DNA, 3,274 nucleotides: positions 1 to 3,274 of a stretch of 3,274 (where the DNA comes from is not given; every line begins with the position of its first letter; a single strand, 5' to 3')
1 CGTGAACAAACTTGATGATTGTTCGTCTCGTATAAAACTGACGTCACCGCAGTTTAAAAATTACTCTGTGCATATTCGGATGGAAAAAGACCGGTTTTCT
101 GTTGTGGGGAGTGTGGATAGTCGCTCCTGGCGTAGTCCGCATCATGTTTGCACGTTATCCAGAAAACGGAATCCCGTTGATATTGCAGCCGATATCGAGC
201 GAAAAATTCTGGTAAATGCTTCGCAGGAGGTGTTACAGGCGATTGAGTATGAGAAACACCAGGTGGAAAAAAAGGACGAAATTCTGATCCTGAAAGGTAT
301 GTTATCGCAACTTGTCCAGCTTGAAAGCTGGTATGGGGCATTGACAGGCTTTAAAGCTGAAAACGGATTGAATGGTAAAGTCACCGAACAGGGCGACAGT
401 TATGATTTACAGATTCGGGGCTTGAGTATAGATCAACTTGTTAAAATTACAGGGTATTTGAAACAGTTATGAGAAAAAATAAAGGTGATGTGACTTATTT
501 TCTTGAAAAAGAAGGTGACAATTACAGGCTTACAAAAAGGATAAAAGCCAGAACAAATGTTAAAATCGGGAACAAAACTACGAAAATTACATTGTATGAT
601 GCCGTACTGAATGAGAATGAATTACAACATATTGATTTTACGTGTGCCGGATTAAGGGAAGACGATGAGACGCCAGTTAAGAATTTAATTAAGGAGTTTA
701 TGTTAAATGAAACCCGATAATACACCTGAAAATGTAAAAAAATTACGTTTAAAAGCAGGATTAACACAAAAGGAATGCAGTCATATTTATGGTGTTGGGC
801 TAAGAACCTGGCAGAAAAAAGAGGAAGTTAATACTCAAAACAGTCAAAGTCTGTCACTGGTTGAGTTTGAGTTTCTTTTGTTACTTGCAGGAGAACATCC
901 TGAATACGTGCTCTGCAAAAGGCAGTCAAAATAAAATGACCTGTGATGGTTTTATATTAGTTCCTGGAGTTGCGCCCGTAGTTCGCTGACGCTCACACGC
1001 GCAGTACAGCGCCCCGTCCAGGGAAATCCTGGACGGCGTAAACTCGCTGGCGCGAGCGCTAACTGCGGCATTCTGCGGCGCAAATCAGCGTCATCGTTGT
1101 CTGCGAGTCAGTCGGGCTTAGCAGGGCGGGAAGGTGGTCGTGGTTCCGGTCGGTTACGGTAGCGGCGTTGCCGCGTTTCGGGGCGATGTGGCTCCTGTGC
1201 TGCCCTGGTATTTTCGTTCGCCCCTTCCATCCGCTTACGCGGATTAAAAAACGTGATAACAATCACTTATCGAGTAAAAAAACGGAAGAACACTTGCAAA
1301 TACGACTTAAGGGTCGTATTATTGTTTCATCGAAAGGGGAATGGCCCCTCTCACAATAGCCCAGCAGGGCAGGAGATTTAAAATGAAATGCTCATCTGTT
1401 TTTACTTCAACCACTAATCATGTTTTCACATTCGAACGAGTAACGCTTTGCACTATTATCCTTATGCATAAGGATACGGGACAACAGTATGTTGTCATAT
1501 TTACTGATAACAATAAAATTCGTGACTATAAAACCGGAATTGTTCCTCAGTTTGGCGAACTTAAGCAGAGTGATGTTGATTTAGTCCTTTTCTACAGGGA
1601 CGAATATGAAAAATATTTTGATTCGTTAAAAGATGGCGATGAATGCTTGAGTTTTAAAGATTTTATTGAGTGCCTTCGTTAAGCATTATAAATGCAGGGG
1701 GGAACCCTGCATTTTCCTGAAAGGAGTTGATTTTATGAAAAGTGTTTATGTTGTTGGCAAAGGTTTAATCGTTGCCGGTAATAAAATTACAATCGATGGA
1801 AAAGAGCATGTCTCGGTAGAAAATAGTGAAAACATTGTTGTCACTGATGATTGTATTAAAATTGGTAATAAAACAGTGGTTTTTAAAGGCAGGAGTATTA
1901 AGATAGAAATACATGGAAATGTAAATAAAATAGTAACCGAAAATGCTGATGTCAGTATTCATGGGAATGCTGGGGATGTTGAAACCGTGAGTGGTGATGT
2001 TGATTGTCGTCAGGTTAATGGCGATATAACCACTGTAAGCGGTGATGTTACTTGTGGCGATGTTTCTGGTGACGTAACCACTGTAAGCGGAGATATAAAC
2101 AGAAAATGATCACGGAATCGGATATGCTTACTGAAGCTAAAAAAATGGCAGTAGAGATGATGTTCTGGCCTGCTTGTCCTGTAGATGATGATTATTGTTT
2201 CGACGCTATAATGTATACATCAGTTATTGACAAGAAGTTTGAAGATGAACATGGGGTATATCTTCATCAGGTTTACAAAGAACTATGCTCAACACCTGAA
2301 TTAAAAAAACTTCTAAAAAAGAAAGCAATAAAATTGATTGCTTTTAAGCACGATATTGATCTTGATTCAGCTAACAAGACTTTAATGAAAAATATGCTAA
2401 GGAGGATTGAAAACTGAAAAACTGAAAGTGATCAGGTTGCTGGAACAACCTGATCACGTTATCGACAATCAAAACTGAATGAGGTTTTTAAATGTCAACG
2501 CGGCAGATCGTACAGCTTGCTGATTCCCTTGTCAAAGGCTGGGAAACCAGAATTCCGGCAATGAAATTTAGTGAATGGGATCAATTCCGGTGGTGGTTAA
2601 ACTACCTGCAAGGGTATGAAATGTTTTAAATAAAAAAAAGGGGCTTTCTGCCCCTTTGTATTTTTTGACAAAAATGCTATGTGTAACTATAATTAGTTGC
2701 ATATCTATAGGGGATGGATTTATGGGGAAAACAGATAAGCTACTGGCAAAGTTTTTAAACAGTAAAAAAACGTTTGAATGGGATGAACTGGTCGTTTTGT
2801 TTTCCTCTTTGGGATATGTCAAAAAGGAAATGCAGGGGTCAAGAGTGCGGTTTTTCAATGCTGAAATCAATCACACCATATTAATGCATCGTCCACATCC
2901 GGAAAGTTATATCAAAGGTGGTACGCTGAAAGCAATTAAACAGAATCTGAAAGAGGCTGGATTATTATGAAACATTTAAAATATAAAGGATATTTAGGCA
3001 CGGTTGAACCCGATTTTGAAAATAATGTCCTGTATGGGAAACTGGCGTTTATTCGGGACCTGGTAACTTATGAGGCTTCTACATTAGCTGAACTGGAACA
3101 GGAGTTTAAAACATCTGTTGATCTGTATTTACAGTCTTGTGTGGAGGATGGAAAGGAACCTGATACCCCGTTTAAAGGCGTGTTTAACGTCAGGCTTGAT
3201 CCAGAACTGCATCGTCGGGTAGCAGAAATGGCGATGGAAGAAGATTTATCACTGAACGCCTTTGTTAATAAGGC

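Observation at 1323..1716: Leader hairpin and intercistronic stem-loop may tune expression within the operon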

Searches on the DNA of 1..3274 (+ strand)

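Call 4: search_rna_families(source=window, threshold=evalue, max_evalue=1, show_alignments=3)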
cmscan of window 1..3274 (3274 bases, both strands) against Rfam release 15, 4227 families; matches with E-value up to 1: 0.
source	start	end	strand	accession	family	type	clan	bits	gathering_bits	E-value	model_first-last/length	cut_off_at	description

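Call 6: search_dna_similar(query=window:1-3274:+, collection=ecoli_genomes, mode=near, max_rows=20)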
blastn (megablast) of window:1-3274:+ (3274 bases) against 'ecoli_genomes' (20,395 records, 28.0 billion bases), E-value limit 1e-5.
Records with a match: 703; places in all: 1453; records where one place covers at least 80% of the query: 28.
Genomes with a match: 647 of 5426; with a place that covers at least 80% of the query: 28. Places per genome that has any: lowest 1, median 2, highest 7. On chromosomes: 15 places; on plasmids: 1438.
Best place of each record, by identity: >=99% 2; 95-99% 215; 90-95% 92; 80-90% 394.
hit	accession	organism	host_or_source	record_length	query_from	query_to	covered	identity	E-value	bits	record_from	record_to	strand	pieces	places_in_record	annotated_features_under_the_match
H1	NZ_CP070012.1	Escherichia coli strain FDAARGOS_1288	Homo sapiens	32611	1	3274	100%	100.0%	0e+0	6047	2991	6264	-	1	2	hypothetical protein (x5) | type II toxin-antitoxin system HicB family antitoxin | type II toxin-antitoxin system HicA family toxin | helix-turn-helix domain-containing protein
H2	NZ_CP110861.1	Escherichia coli strain TSW4848-W1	SW4848was obtained from City Park Lake, ...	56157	1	3274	100%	97.1%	0e+0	5522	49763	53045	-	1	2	hypothetical protein (x4) | tail-associated lysozyme | type II toxin-antitoxin system HicB family antitoxin | type II toxin-antitoxin system HicA family toxin | helix-turn-helix domain-containing protein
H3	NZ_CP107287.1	Escherichia coli strain SW4848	Water from a lake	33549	1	3274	100%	97.1%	0e+0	5522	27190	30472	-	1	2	hypothetical protein (x4) | tail-associated lysozyme | type II toxin-antitoxin system HicB family antitoxin | type II toxin-antitoxin system HicA family toxin | helix-turn-helix domain-containing protein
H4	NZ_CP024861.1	Escherichia coli strain AR_0014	missing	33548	1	3274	100%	96.1%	0e+0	6016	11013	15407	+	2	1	hypothetical protein (x4) | J domain-containing protein | tail-associated lysozyme | type II toxin-antitoxin system HicB family antitoxin | type II toxin-antitoxin system HicA family toxin | and 1 other names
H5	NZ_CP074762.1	Escherichia coli strain DEC9B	Homo sapiens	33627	1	3274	87%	96.9%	0e+0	4780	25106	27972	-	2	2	hypothetical protein (x4) | tail-associated lysozyme | helix-turn-helix domain-containing protein | type II toxin-antitoxin system HicB family antitoxin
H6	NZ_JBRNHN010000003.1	Escherichia coli strain SW070910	wastewater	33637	1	3274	87%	96.6%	0e+0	4737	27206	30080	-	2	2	hypothetical protein (x4) | tail-associated lysozyme | helix-turn-helix domain-containing protein | type II toxin-antitoxin system HicB family antitoxin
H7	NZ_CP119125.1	Escherichia coli strain GENOMIC22-004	EQA test strain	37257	1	3244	86%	97.5%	0e+0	4844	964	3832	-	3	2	hypothetical protein (x4) | tail-associated lysozyme | helix-turn-helix domain-containing protein | toxin-antitoxin system HicB family antitoxin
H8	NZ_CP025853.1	Escherichia coli strain 510016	Homo sapiens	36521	1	3244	86%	97.4%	0e+0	4804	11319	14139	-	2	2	hypothetical protein (x4) | tail-associated lysozyme | helix-turn-helix domain-containing protein | toxin-antitoxin system HicB family antitoxin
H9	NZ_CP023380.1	Escherichia coli strain 127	canine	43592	1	3244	86%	97.4%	0e+0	4804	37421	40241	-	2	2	hypothetical protein (x4) | tail-associated lysozyme | helix-turn-helix domain-containing protein | toxin-antitoxin system HicB family antitoxin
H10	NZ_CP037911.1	Escherichia coli strain YSP8-1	pig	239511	1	3244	86%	97.4%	0e+0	4804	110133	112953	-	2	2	hypothetical protein (x4) | tail-associated lysozyme | helix-turn-helix domain-containing protein | toxin-antitoxin system HicB family antitoxin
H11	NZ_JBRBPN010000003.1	Escherichia coli strain CH10508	Homo sapiens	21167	1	3244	86%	97.4%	0e+0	4804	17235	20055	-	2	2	hypothetical protein (x4) | DUF4097 family beta strand repeat-containing protein | helix-turn-helix domain-containing protein | toxin-antitoxin system HicB family antitoxin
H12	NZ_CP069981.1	Escherichia coli strain FDAARGOS_1291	Homo sapiens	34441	1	3244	86%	97.2%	0e+0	4778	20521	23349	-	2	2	hypothetical protein (x4) | tail-associated lysozyme | helix-turn-helix domain-containing protein | toxin-antitoxin system HicB family antitoxin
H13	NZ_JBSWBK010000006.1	Escherichia coli strain 10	Homo sapiens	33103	1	3244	86%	97.2%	0e+0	4778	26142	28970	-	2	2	hypothetical protein (x4) | DUF4097 family beta strand repeat-containing protein | helix-turn-helix domain-containing protein | toxin-antitoxin system HicB family antitoxin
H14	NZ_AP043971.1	Escherichia coli strain 21AH126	Canis lupus familiaris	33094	1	3244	86%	97.2%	0e+0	4778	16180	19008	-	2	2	hypothetical protein (x4) | DUF4097 family beta strand repeat-containing protein | helix-turn-helix domain-containing protein | toxin-antitoxin system HicB family antitoxin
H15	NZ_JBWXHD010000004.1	Escherichia coli strain 25-9519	Homo sapiens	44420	1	3244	86%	96.7%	0e+0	4710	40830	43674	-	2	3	hypothetical protein (x4) | DUF4097 family beta strand repeat-containing protein | helix-turn-helix domain-containing protein | toxin-antitoxin system HicB family antitoxin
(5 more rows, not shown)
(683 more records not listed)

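Call 7: search_dna_similar(query=window:1-3274:+, collection=phages, mode=near, max_rows=20)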
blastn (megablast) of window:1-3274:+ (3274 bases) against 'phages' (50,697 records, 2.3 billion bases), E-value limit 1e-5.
No match.

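Call 9: get_annotated_region(hit=H1, flank=6000)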
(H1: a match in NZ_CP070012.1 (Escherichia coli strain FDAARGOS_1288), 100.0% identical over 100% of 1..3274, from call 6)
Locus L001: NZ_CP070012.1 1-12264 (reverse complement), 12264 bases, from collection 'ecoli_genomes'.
description: Escherichia coli strain FDAARGOS_1288 plasmid unnamed5, complete sequence
organism: Escherichia coli strain FDAARGOS_1288 (NCBI taxid 562)
replicon: plasmid unnamed5; assembly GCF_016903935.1
host: Homo sapiens; source: missing; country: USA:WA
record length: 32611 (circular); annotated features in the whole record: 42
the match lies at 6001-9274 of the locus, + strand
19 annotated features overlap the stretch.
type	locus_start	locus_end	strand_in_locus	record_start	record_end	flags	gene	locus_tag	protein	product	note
CDS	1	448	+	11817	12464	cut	-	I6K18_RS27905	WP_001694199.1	division plane positioning ATPase MipZ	-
CDS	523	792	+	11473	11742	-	-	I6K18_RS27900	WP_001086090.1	hypothetical protein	-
CDS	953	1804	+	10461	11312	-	-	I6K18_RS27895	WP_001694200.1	DUF2806 domain-containing protein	-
CDS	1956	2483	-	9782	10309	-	-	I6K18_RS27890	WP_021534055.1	DUF2726 domain-containing protein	-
CDS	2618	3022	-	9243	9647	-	-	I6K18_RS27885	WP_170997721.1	hypothetical protein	-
CDS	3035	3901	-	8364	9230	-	-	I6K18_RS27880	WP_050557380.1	replication initiation protein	-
CDS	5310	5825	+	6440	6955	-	-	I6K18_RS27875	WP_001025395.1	J domain-containing protein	-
CDS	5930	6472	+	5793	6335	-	-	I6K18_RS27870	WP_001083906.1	hypothetical protein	-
CDS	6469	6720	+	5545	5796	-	-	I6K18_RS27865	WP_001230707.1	hypothetical protein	-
CDS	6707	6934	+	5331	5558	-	-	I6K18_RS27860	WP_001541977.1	helix-turn-helix domain-containing protein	-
CDS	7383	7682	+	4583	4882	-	-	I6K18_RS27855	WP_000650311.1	hypothetical protein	-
CDS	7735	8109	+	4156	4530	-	-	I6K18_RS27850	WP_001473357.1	hypothetical protein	-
CDS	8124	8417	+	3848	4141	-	-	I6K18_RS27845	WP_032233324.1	hypothetical protein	-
CDS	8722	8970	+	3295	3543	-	-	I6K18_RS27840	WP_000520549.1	type II toxin-antitoxin system HicA family toxin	-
CDS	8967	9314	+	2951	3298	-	-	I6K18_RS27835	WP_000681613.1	type II toxin-antitoxin system HicB family antitoxin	-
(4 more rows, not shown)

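Call 10: get_annotated_region(hit=H4, flank=3000)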
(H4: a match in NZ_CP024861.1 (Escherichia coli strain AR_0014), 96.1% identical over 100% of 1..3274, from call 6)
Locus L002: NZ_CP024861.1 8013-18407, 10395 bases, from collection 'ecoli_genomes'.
description: Escherichia coli strain AR_0014 plasmid unitig_2_pilon, complete sequence
organism: Escherichia coli strain AR_0014 (NCBI taxid 562)
replicon: plasmid unitig_2_pilon; assembly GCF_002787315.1
host: missing; source: missing; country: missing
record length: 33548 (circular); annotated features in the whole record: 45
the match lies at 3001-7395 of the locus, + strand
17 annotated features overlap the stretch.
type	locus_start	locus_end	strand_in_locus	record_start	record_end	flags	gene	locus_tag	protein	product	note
CDS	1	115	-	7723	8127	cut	-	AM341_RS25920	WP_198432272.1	hypothetical protein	-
CDS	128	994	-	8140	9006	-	-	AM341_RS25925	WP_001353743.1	replication initiation protein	-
CDS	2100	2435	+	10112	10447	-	-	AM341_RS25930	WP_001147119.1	type II toxin-antitoxin system RelE/ParE family toxin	-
CDS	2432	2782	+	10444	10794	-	-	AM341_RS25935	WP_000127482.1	DNA-binding protein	-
CDS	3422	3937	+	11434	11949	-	-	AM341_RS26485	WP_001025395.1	J domain-containing protein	-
CDS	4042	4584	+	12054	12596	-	-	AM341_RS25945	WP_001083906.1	hypothetical protein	-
CDS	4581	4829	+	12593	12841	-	-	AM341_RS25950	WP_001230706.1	hypothetical protein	-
CDS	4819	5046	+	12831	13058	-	-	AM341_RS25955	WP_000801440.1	helix-turn-helix domain-containing protein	-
CDS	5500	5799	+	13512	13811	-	-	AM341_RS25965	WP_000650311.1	hypothetical protein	-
CDS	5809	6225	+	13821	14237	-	-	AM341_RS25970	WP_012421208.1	tail-associated lysozyme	-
CDS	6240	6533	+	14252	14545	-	-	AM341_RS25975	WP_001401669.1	hypothetical protein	-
CDS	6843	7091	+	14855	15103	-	-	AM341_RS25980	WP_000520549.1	type II toxin-antitoxin system HicA family toxin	-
CDS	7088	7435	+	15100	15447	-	-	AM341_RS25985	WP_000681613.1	type II toxin-antitoxin system HicB family antitoxin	-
CDS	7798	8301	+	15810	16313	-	taxA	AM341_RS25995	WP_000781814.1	relaxosome-coupling protein TaxA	-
CDS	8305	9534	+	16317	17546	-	taxC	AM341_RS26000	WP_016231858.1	DNA relaxase/nickase TaxC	-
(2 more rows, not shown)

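Call 14: search_dna_similar(query=window:1240-2480:+, collection=plasmids, mode=distant, max_rows=60, rows=spread)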
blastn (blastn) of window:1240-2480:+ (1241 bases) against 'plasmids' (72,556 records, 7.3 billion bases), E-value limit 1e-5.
Records with a match: 1186; places in all: 2340; records where one place covers at least 80% of the query: 99.
Best place of each record, by identity: >=99% 1; 95-99% 438; 90-95% 74; 80-90% 323; 60-80% 350.
By first word of the organism name: Escherichia 882; Salmonella 121; Klebsiella 91; Shigella 38; Citrobacter 19; Enterobacter 9; Proteus 5; Morganella 4; Serratia 3; Providencia 3; and 8 more.
By predicted mobility (MOB-suite, as given by PLSDB): conjugative 1106; mobilizable 45; non-mobilizable 35.
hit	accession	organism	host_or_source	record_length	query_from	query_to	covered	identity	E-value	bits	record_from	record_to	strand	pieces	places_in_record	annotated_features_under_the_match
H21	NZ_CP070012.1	Escherichia coli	Homo sapiens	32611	1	1241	100%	100.0%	0e+0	2239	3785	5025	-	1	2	hypothetical protein (x3)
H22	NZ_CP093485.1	Klebsiella pneumoniae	Homo sapiens,Isolated from blood of a ...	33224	1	1241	100%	97.7%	0e+0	2122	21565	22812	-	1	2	tail-associated lysozyme | hypothetical protein (x2)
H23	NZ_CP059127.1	Escherichia coli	Homo sapiens,urine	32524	54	1241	96%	95.0%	0e+0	1876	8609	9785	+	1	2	tail-associated lysozyme | hypothetical protein (x2)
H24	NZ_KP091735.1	Escherichia coli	-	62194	54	1241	96%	94.9%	0e+0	1872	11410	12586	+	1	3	phage tail protein | hypothetical protein (x2)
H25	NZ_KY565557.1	Escherichia coli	chicken retail meat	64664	54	1241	96%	94.7%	0e+0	1864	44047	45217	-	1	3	tail-associated lysozyme | hypothetical protein (x2)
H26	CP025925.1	Escherichia coli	Homo sapiens,stool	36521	1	713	57%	97.9%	0e+0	1215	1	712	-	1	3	none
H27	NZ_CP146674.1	Escherichia coli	-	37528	48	1241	56%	80.9%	6e-112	751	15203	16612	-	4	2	hypothetical protein (x3)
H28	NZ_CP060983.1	Escherichia coli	Homo sapiens,sputum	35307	1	1241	43%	97.6%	0e+0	914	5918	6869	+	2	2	hypothetical protein (x2)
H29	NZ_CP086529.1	Escherichia coli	Homo sapiens,stool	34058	1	1241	43%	97.6%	0e+0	907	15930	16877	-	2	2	hypothetical protein (x2)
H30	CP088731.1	Escherichia coli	Homo sapiens,blood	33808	1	1241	43%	97.4%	0e+0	902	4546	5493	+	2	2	hypothetical protein (x2)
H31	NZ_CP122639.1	Escherichia coli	Sus scrofa,feces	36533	1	1241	43%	96.8%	0e+0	889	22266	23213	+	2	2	hypothetical protein (x2)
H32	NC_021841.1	Salmonella enterica subsp. enterica serovar Heidelberg str. ...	Homo sapiens,human,stool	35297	1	1241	43%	96.6%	0e+0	884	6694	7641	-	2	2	hypothetical protein (x2)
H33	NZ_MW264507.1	Salmonella enterica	-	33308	1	1241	43%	96.6%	0e+0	884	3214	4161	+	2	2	hypothetical protein (x2)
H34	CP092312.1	Salmonella enterica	-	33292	1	1241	43%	96.6%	0e+0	884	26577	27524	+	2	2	none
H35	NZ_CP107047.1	Klebsiella pneumoniae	Homo sapiens,Monoclonal strain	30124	1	1241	43%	96.6%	0e+0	884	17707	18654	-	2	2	hypothetical protein (x2)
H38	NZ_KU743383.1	Escherichia coli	sludge originating from a Sus scrofa ...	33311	1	1241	43%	96.6%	0e+0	884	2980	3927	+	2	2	hypothetical protein (x2)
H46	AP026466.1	Escherichia coli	whole organism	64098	1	1237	43%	89.5%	0e+0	712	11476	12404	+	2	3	hypothetical protein (x2)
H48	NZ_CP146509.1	Escherichia coli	Ground beef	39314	48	1241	35%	85.1%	7e-124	606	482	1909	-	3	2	hypothetical protein (x3)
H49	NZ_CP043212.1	Escherichia coli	mouse gut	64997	54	1241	34%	86.2%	5e-113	513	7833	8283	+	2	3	hypothetical protein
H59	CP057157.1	Escherichia coli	culture,Pooled cattle faecal samples ...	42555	47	343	24%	67.0%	5e-12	82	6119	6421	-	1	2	hypothetical protein (x2)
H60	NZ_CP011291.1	Salmonella enterica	Homo sapiens,stool,human sample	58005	50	343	24%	66.4%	5e-12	82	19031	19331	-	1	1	hypothetical protein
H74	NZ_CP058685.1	Escherichia coli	ready to eat mixed salad leaves ...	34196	90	343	20%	67.7%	2e-10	76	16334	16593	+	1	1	hypothetical protein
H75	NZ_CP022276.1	Citrobacter freundii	Sediment around river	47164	77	1241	13%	82.5%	1e-13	149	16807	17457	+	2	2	hypothetical protein (x2)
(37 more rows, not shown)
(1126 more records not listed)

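Call 15: get_annotated_region(hit=H38, flank=2500)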
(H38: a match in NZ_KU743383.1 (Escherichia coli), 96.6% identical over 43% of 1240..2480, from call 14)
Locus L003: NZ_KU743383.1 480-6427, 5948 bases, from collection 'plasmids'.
description: Escherichia coli strain ENV-187 plasmid pESTMCR, complete sequence
organism: Escherichia coli (NCBI taxid 562)
taxonomy: Bacteria; Pseudomonadota; Gammaproteobacteria; Enterobacterales; Enterobacteriaceae; Escherichia; Escherichia coli
host: -; source: sludge originating from a Sus scrofa domesticus farm; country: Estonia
typing (MOB-suite, as given by PLSDB): conjugative; replicon IncX4; relaxase MOBP; mating-pair formation MPF_T
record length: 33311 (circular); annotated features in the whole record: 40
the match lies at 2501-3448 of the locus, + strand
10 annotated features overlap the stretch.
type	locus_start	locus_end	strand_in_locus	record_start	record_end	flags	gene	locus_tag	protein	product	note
CDS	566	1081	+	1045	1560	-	-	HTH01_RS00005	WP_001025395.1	J domain-containing protein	GO:0006457 - protein folding [Evidence IEA]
CDS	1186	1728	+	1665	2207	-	-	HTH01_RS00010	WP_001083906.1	hypothetical protein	-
CDS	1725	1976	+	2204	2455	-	-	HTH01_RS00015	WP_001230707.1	hypothetical protein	-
CDS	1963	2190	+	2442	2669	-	-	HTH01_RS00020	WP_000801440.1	hypothetical protein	-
CDS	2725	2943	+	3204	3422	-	-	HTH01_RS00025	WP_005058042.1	hypothetical protein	-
CDS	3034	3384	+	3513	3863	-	-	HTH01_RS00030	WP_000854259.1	hypothetical protein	-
CDS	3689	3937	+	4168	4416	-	-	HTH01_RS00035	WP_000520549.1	type II toxin-antitoxin system HicA family toxin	-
CDS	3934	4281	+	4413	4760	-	-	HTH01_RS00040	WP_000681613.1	type II toxin-antitoxin system HicB family antitoxin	-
CDS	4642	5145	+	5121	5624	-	taxA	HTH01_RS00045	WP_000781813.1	relaxosome-coupling protein TaxA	-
CDS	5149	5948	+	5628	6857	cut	taxC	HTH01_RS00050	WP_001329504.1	DNA relaxase/nickase TaxC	-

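Call 16: get_annotated_region(hit=H27, flank=2500)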
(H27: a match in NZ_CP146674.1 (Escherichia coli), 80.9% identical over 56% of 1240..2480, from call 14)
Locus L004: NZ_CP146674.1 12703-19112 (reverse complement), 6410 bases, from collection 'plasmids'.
description: Escherichia coli strain MS 21-1 plasmid unnamed4, complete sequence
organism: Escherichia coli (NCBI taxid 562)
taxonomy: Bacteria; Pseudomonadota; Gammaproteobacteria; Enterobacterales; Enterobacteriaceae; Escherichia; Escherichia coli
host: -; source: -; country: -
typing (MOB-suite, as given by PLSDB): mobilizable; replicon IncI2; relaxase MOBP
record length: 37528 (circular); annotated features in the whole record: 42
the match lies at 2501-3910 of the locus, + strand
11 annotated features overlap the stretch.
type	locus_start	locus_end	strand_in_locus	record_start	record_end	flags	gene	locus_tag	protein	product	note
CDS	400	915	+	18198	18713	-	-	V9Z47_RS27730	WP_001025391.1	DnaJ domain-containing protein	-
CDS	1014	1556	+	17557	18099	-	-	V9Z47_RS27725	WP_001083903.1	hypothetical protein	-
CDS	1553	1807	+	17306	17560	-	-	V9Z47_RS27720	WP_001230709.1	hypothetical protein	-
CDS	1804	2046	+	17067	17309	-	-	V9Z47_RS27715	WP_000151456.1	hypothetical protein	-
CDS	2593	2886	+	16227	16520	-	-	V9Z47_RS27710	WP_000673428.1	hypothetical protein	-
CDS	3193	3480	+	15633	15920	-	-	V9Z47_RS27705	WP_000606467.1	hypothetical protein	-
CDS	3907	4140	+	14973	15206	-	-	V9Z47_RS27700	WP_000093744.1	hypothetical protein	-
CDS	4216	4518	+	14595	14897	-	-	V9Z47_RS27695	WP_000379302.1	hypothetical protein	-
CDS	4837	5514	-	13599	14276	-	-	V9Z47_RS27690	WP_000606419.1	hypothetical protein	-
CDS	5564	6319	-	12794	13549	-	-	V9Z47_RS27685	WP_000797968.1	conjugal transfer protein TraL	-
CDS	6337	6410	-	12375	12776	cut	-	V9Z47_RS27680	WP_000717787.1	hypothetical protein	-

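Call 17: get_annotated_region(hit=H49, flank=2500)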
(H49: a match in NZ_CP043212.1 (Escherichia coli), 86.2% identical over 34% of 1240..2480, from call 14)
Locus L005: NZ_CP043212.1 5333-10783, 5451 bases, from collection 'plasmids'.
description: Escherichia coli O16:H48 strain PG20180050 plasmid pPG20180050.1-IncI2, complete sequence
organism: Escherichia coli (NCBI taxid 2605619)
taxonomy: Bacteria; Pseudomonadota; Gammaproteobacteria; Enterobacterales; Enterobacteriaceae; Escherichia; Escherichia coli
host: -; source: mouse gut; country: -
typing (MOB-suite, as given by PLSDB): conjugative; replicon IncI2; relaxase MOBP; mating-pair formation MPF_T
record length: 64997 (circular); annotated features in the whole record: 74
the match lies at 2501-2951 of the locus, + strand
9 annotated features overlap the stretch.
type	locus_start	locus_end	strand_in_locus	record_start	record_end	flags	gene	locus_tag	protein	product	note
CDS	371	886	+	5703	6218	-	-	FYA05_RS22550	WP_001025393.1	J domain-containing protein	GO:0006457 - protein folding [Evidence IEA]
CDS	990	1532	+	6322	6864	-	-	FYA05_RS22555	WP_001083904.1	hypothetical protein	-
CDS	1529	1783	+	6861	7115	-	-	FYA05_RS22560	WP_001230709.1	hypothetical protein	-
CDS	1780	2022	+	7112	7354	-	-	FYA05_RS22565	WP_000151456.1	hypothetical protein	-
CDS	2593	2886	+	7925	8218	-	-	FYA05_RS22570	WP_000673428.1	hypothetical protein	-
CDS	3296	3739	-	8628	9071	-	-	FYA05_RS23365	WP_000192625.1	hypothetical protein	-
CDS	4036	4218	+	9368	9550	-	-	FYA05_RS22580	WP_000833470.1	type II toxin-antitoxin system HicA family toxin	-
CDS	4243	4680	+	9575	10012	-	-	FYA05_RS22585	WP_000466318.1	type II toxin-antitoxin system HicB family antitoxin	-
CDS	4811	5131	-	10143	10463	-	-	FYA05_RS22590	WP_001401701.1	hypothetical protein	-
